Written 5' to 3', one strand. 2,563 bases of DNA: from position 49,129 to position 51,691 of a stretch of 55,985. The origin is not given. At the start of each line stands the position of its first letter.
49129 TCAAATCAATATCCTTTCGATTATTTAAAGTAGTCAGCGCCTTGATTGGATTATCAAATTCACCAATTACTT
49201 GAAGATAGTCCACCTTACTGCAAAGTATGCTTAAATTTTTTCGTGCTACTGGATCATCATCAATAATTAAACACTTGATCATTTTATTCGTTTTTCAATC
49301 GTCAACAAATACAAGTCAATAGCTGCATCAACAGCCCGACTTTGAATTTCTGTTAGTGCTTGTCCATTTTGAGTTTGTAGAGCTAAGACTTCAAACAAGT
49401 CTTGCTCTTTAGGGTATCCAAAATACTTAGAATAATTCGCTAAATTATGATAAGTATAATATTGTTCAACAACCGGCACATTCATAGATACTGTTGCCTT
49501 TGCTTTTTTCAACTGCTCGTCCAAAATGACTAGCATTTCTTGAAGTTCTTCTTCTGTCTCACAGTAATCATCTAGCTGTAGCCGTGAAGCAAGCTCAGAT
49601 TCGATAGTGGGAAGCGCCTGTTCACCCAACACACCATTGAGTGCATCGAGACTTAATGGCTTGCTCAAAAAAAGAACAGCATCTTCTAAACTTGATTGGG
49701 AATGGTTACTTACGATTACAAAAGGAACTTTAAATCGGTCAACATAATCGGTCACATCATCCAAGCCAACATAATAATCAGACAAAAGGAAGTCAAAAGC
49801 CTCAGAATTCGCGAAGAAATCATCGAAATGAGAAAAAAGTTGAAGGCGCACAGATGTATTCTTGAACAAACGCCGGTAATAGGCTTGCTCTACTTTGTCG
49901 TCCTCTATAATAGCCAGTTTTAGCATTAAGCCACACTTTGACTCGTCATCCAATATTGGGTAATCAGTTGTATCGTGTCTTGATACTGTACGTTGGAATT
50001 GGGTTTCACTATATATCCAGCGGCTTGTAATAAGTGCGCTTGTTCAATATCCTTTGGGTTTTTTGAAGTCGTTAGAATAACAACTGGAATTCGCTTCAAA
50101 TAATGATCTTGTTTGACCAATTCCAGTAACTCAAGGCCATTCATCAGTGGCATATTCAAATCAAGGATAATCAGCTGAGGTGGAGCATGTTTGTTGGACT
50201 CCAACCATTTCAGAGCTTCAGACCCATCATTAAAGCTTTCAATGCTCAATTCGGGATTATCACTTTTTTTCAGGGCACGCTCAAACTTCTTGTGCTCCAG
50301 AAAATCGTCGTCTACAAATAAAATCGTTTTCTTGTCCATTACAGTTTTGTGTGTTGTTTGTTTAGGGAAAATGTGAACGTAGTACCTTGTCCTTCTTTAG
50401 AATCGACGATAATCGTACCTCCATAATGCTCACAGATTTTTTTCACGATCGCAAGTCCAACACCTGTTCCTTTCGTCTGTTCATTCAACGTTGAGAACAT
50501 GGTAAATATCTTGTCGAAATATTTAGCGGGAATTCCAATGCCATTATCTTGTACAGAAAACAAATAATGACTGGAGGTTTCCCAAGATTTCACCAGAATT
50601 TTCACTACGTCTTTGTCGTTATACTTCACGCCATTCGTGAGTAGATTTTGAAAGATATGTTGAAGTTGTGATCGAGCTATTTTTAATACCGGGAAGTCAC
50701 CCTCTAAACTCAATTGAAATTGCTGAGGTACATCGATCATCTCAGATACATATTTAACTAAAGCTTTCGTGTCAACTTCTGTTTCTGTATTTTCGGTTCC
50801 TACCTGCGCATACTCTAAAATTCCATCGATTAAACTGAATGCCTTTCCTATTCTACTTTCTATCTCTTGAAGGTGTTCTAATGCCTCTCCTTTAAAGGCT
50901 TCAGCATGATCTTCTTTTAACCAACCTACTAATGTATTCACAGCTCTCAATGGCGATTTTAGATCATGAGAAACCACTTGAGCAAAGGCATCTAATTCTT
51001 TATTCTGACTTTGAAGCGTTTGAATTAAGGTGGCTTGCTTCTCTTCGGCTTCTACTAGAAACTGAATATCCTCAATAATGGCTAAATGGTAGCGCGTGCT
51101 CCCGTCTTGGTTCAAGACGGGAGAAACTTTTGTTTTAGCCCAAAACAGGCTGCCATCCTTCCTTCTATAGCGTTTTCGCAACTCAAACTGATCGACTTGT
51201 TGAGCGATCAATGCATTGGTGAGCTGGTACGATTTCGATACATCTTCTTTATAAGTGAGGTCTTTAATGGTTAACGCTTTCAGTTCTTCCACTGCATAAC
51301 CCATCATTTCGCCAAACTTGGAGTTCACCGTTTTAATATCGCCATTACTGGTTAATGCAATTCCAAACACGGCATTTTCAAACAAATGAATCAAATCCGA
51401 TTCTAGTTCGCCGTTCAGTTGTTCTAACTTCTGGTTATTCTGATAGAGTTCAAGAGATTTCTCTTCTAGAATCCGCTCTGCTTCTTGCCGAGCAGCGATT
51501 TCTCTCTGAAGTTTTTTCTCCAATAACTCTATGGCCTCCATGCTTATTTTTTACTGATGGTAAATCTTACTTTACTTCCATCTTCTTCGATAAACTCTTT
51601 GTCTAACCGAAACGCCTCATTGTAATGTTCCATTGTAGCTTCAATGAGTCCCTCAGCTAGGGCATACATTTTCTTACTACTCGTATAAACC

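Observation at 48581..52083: H-NOX-headed, translationally coupled five-gene phosphorelay ending in a LytTR regulator, tail-to-tail with the exopolymer module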

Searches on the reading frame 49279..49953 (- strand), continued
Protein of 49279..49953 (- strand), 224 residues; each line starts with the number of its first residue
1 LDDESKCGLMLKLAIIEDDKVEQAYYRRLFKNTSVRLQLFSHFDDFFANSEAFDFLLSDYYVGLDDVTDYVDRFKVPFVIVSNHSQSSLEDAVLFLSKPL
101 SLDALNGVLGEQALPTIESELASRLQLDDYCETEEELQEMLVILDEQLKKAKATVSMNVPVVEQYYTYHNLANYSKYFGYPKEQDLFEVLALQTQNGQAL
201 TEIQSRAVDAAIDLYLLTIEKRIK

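Call 63: fold_search(model_id=the predicted structure, library=pdb)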
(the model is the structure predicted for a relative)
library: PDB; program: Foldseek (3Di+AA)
matches with E <= 10: 1165; with E <= 0.001: 27
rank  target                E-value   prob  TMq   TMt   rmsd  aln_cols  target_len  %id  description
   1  5xso                  2.0e-04  1.00  0.40  0.42  19.6       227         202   17  Crystal structure of full-length FixJ from B. japonicum crystallized in space group C2221 (released 2018-05-23)
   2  9of4_C                2.4e-04  1.00  0.41  0.68   2.6       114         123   23  Structure of the Acinetobacter baumannii Response Regulator PmrA Receiver Domain M12I Mutation (released 2025-11-26)
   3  9of7_A                2.6e-04  1.00  0.38  0.63   3.7       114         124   22  Structure of the Acinetobacter baumannii Response Regulator PmrA Receiver Domain G54E Mutation (released 2025-11-26)
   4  9of8_B                2.6e-04  1.00  0.39  0.64   2.9       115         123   23  Structure of the Acinetobacter baumannii Response Regulator PmrA Receiver Domain S119T Mutation (released 2025-11-26)
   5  4kfc_B                2.7e-04  1.00  0.40  0.39   2.9       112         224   21  Crystal structure of a hyperactive mutant of response regulator KdpE complexed to its promoter DNA (released 2014-02-19)
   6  5xt2_A                2.9e-04  1.00  0.41  0.43  20.4       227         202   15  Crystal structures of full-length FixJ from B. japonicum crystallized in space group P212121 (released 2018-05-23)
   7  4kny_B                3.4e-04  1.00  0.38  0.37   3.4       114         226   20  Crystal structure of the response regulator KdpE complexed to DNA in an active-like conformation (released 2014-02-19)
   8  9qih_B                3.7e-04  1.00  0.35  0.26  22.0       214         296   15  Structure of response regulator LvrC from Leptospira (released 2026-03-25)
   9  8imw_A                4.6e-04  1.00  0.39  0.64   3.0       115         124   22  Crystal structure of response regulator PmrA receiver domain (released 2024-03-13)
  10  5xt2_E                4.9e-04  1.00  0.41  0.43  19.4       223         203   16  Crystal structures of full-length FixJ from B. japonicum crystallized in space group P212121 (released 2018-05-23)
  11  3rqi                  5.2e-04  1.00  0.42  0.53   2.6       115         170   15  Crystal structure of a response regulator protein from Burkholderia pseudomallei with a phosphorylated aspartic acid, ca (released 2011-05-11)
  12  9of3_A                5.2e-04  1.00  0.40  0.67   2.8       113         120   21  Structure of the Acinetobacter baumannii Response Regulator PmrA Receiver Domain D10N mutation (released 2025-11-26)
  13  9of7_B                5.5e-04  1.00  0.40  0.71   2.5       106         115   24  Structure of the Acinetobacter baumannii Response Regulator PmrA Receiver Domain G54E Mutation (released 2025-11-26)
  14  1zgz_A                5.9e-04  1.00  0.40  0.67   2.8       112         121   19  Crystal Structure Of The Receiver Domain Of TMAO Respiratory System Response Regulator TorR (released 2005-12-13)
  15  7m0s_B                6.2e-04  1.00  0.39  0.64   3.0       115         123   23  N-terminal domain of PmrA from Acinetobacter baumannii (released 2021-11-03)
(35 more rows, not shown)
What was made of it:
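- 49279..49926 (-): Free-standing REC-HPt phosphotransfer protein, 215 aa (Asp50, His160). Foldseek gives receiver hits with TM 0.6-0.74 (call 63).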

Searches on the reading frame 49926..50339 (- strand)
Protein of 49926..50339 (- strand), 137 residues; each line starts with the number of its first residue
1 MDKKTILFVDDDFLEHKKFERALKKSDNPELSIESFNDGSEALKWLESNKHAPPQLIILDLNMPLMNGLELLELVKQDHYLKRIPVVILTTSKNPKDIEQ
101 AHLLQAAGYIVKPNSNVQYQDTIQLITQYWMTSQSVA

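Call 3: search_protein_families(library=pfam, proteins=[window:49926-50339:-], max_evalue=0.01)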
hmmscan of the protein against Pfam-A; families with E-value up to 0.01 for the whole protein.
window:49926-50339:- (137 aa): 1 family
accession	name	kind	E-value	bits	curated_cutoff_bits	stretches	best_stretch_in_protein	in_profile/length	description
PF00072.30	Response_reg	-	6.1e-21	75.1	30.2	1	6-119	1-106/111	Response regulator receiver domain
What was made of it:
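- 49926..50339 (-): Single-domain receiver, 137 aa (Asp60), Rcp-like. PF00072, E 6e-21 (call 3).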

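Call 7: search_protein_families(library=ncbifam, proteins=[window:49926-50339:-], max_evalue=0.01)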
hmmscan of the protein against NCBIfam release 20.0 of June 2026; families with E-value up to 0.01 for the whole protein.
window:49926-50339:- (137 aa): 83 families (the best 25 are shown)
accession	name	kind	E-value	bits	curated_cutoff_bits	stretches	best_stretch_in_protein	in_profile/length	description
NF007901.0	PRK10610.1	equivalog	3.6e-15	56.2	189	1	2-123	3-120/129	chemotaxis response regulator CheY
NF007935.0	PRK10651.1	equivalog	1.7e-13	50.2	250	1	2-113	5-110/216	two-component system response regulator NarL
NF007969.0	PRK10693.1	equivalog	5.7e-13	48.6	329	1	3-118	7-114/337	two-component system response regulator RssB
NF052313.1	T9SS_RR_PorX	equivalog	4.3e-11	42.3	300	1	5-118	2-107/513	T9SS response regulator signal transducer PorX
NF045505.1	RR_RssB_Pseudo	equivalog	4.7e-11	42.4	700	1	4-116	6-110/394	two-component system response regulator RssB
NF041866.1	EpsW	equivalog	5.8e-11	42.1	200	1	2-124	4-122/131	exopolysaccharide biosynthesis response regulator EpsW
NF007135.0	PRK09581.1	equivalog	9e-11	41.2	474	1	6-125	5-118/457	PleD family two-component system response regulator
NF008677.0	PRK11697.1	equivalog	1.1e-10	41.3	246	1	5-129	3-118/238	two-component system response regulator BtsR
NF008176.1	PRK10923.1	equivalog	1.8e-10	40.1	620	1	1-114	1-106/469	nitrogen regulation protein NR(I)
TIGR02154.1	PhoB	equivalog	3e-10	39.8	296.2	1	4-119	3-112/226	phosphate regulon transcriptional regulator PhoB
NF052445.1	RespRegMctR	equivalog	4.3e-10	39.3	300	1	33-123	27-115/205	two-component system response regulator MctR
TIGR01818.1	ntrC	equivalog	4.3e-10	39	558.6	1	6-114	1-101/463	nitrogen regulation protein NR(I)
NF050064.1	BlResRespRegCbrR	equivalog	9.2e-10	38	600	1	34-123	151-237/415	bile resistance response regulator CbrR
NF001965.0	PRK00742.1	subfamily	1.2e-09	37.9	293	1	5-118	5-113/357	chemotaxis-specific protein-glutamate methyltransferase CheB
NF045944.1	ResRegRpaBCyano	equivalog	3.7e-09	36.3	330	1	33-129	24-114/229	response regulator transcription factor RpaB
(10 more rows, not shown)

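Call 76: search_solved_structures(query=window:49929-50339:-, max_evalue=1e-8)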
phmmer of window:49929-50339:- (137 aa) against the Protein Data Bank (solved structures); distinct sequences matched with E-value up to 1e-8: 72 (the best 60 are shown).
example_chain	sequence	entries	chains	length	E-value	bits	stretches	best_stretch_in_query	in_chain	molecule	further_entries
6xvu_A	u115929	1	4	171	2.5e-22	82.6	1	6-134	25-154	Response regulator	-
8avv_A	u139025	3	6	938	6.5e-21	78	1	6-133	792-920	Bacteriophytochrome,Response regulator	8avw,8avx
1k66_A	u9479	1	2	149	7.4e-20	74.6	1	7-131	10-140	Phytochrome Response Regulator RcpB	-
1k68_A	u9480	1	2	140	7.9e-17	64.8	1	4-134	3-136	Phytochrome Response Regulator RcpA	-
3heb_A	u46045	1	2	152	1.6e-16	63.8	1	5-126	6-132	Response regulator receiver domain protein (CheY)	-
5te9_A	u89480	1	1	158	1.8e-15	60.4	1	37-131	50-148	Response regulator receiver protein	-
1jlk_A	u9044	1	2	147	1.8e-15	60.4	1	4-133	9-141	Response regulator RCP1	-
1i3c_A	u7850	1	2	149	1.9e-15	60.3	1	4-133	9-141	RESPONSE REGULATOR RCP1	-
5brj_A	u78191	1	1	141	7.2e-14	55.2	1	5-131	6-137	Two component response regulator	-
5ic5_A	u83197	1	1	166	1.2e-13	54.5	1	4-130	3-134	Candidate response regulator, CheY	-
4zyl_A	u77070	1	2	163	2.2e-13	53.7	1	52-135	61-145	RphyB protein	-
2qvg_A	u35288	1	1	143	1.1e-12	51.4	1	2-125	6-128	Two component response regulator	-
3olw_A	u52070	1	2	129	2.4e-12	50.3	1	2-123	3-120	Chemotaxis protein CheY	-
9xzo_A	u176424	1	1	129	2.7e-12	50.2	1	6-116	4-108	De novo protein M1X0B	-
3olx_A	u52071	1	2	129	8.3e-12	48.6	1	2-123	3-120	Chemotaxis protein CheY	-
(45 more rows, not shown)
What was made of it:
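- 49926..50339 (-): Best PDB matches are the phytochrome-associated single-domain regulators 6xvu, RcpB, RcpA and Rcp1 (call 76).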

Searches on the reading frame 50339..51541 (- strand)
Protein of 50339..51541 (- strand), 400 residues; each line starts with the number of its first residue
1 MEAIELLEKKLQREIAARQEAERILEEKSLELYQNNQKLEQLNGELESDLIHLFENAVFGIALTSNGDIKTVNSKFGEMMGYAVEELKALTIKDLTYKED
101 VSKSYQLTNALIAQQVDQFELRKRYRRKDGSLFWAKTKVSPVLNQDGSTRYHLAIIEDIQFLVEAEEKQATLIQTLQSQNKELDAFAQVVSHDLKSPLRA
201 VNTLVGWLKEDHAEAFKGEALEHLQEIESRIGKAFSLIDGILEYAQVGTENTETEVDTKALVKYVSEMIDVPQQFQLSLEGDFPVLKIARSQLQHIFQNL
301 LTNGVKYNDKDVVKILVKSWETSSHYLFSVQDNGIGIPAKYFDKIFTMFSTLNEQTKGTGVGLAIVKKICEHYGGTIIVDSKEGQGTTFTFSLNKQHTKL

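Call 3: search_protein_families(library=pfam, proteins=[window:50339-51541:-], max_evalue=0.01)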
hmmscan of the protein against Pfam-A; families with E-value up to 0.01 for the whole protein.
window:50339-51541:- (400 aa): 10 families
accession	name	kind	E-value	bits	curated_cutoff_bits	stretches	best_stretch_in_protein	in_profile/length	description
PF02518.31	HATPase_c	-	5.1e-28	98.2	26.4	1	291-395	4-109/111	Histidine kinase-, DNA gyrase B-, and HSP90-like ATPase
PF08447.18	PAS_3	-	9.3e-12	45.5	25.6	1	71-150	3-83/89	PAS fold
PF13426.13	PAS_9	-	9.7e-11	42.3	27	1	60-159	3-101/103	PAS domain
PF00989.32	PAS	-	4.4e-09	36.8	22.6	1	53-159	6-113/113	PAS fold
PF14501.12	HATPase_c_5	-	5.4e-08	33.1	22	1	291-384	4-93/102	GHKL domain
PF00512.31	HisKA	-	5.7e-07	29.9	26.9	1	184-248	3-64/66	His Kinase A (phospho-acceptor) domain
PF13188.13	PAS_8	-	6.3e-05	23.2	21.8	1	52-88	5-42/65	PAS domain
PF08448.16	PAS_4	-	0.00097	19.8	23.1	1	61-160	8-106/110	PAS fold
PF16295.10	TetR_C_10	-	0.0045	17.7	28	0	273-329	6-58/132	Tetracyclin repressor-like, C-terminal domain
PF14598.12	PAS_11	-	0.0048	17.3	25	1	58-148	3-92/109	PAS domain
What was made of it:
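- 50339..51541 (-): Soluble PAS-HisKA-HATPase histidine kinase, 400 aa (phospho-His 192), with an N-terminal helix motif specific to H-NOX-linked kinases. Pfam PAS, HisKA and HATPase_c (call 3).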

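Call 7: search_protein_families(library=ncbifam, proteins=[window:50339-51541:-], max_evalue=0.01)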
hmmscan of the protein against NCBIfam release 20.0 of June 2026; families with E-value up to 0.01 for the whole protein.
window:50339-51541:- (400 aa): 91 families (the best 25 are shown)
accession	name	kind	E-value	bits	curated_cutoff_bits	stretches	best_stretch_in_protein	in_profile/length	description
NF046044.1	PnpS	equivalog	3e-35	122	400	1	9-393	15-389/390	two-component system histidine kinase PnpS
NF047465.1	hybrid_HK_LvrA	exception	2e-34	118.8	1200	1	144-395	559-818/819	hybrid histidine kinase/response regulator LvrA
NF047874.1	MASE3_PAS_HK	subfamily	1.2e-33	116.9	560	2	289-397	516-627/655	MASE3 domain-containing sensor histidine kinase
NF008468.0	PRK11360.1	equivalog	5e-33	114.3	646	1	61-397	282-610/616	two-component system sensor histidine kinase AtoS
TIGR02966.1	phoR_proteo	equivalog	1.1e-32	113.4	334.2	1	184-392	115-332/333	phosphate regulon sensor histidine kinase PhoR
NF008302.0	PRK11091.1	equivalog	6e-30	104.1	838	1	9-396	113-506/779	aerobic respiration two-component sensor histidine kinase ArcB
NF041880.1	EPS_EpsF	equivalog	4.5e-29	101.3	900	1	32-390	130-488/492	response regulator EpsF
NF033092.0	HK_WalK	equivalog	1.1e-28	100.1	725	1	61-393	272-592/594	cell wall metabolism sensor histidine kinase WalK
NF045595.1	HK_scytonemin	equivalog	4.1e-27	94.8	865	1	183-393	415-633/637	scytonemin biosynthesis sensor histidine kinase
TIGR02956.1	TMAO_torS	equivalog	6.5e-27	94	676.5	1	185-398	466-685/967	TMAO reductase system sensor histidine kinase/response regulator TorS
NF006800.0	PRK09303.1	equivalog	6.6e-25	87.8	342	1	152-393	126-375/383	histidine kinase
NF052574.1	HisKinEspCMyxo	equivalog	1.3e-24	86.4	1200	1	56-393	295-635/785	serine histidine kinase EspC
NF008312.0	PRK11100.1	equivalog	1.8e-24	86.4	356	1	181-396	254-475/477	two-component system sensor histidine kinase CreC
NF007298.0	PRK09776.1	equivalog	6.3e-24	83.9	1135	1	54-175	308-430/1111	diguanylate cyclase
NF041735.1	hist_kin_RppB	equivalog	1.2e-23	83.6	400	1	180-393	213-437/438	two-component system sensor histidine kinase RppB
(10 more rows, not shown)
